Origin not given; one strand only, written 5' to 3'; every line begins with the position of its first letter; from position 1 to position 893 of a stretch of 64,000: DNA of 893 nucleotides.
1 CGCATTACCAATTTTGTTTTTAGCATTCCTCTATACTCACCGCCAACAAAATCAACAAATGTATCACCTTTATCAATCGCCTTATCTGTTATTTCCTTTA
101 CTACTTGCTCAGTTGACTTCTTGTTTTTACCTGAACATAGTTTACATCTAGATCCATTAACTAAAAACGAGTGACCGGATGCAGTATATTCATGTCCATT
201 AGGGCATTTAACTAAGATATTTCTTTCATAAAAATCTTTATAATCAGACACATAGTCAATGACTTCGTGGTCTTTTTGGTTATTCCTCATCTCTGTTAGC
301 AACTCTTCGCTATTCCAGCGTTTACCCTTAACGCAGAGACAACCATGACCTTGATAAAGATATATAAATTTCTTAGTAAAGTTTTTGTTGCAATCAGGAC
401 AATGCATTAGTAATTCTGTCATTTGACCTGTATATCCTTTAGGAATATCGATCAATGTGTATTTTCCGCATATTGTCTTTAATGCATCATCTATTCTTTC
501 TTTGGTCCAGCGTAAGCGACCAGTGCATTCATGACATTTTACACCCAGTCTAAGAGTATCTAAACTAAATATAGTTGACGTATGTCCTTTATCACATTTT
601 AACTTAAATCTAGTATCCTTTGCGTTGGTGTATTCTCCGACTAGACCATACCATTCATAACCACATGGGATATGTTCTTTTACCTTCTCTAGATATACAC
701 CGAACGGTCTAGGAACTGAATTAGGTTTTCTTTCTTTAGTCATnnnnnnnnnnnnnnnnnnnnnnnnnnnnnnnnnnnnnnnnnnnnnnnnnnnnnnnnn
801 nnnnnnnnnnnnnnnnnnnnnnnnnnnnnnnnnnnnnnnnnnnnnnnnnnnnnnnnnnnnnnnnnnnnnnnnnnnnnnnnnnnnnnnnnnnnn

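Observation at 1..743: Truncated ORF encoding three tandem Cys/His zinc-ribbon-like repeats where T4 gene 3 would be expected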

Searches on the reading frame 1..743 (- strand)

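Call 6: search_protein_families(library=pfam, proteins=[window:1-743:-], max_evalue=1)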
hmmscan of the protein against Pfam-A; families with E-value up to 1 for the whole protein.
window:1-743:- (247 aa): 6 families
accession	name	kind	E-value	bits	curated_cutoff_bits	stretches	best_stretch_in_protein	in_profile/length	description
PF21817.3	CapR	-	1.7e-08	35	24.2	3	90-135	8-63/67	CapR homology domain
PF14311.12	DUF4379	-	0.0019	18.8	24.5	1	177-206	27-56/56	Probable Treble clef zinc finger domain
PF25206.1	DUF7836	-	0.028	14.7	26.7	0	113-125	8-20/59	Domain of unknown function (DUF7836)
PF06155.17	GBBH-like_N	-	0.06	14.5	22.8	0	42-75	6-38/85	Gamma-butyrobetaine hydroxylase-like, N-terminal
PF03392.18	OS-D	-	0.076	13.6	25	0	198-224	50-76/93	Insect pheromone-binding family, A10/OS-D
PF23454.1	Zn_ribbon_Brz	-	0.11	13.6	27.9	0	168-187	32-54/58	Transcriptional regulator Brz zinc beta ribbon domain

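Call 7: search_protein_families(library=phrogs, proteins=[window:1-743:-], max_evalue=0.01)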
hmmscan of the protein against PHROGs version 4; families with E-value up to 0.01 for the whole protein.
window:1-743:- (247 aa): 2 families
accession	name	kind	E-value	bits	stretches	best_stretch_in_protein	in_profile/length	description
phrog_681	-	DNA, RNA and nucleotide metabolism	3.1e-34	119.5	1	22-245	182-400/576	endonuclease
phrog_559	-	DNA, RNA and nucleotide metabolism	3.1e-20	73.5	1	32-238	76-271/607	HNH endonuclease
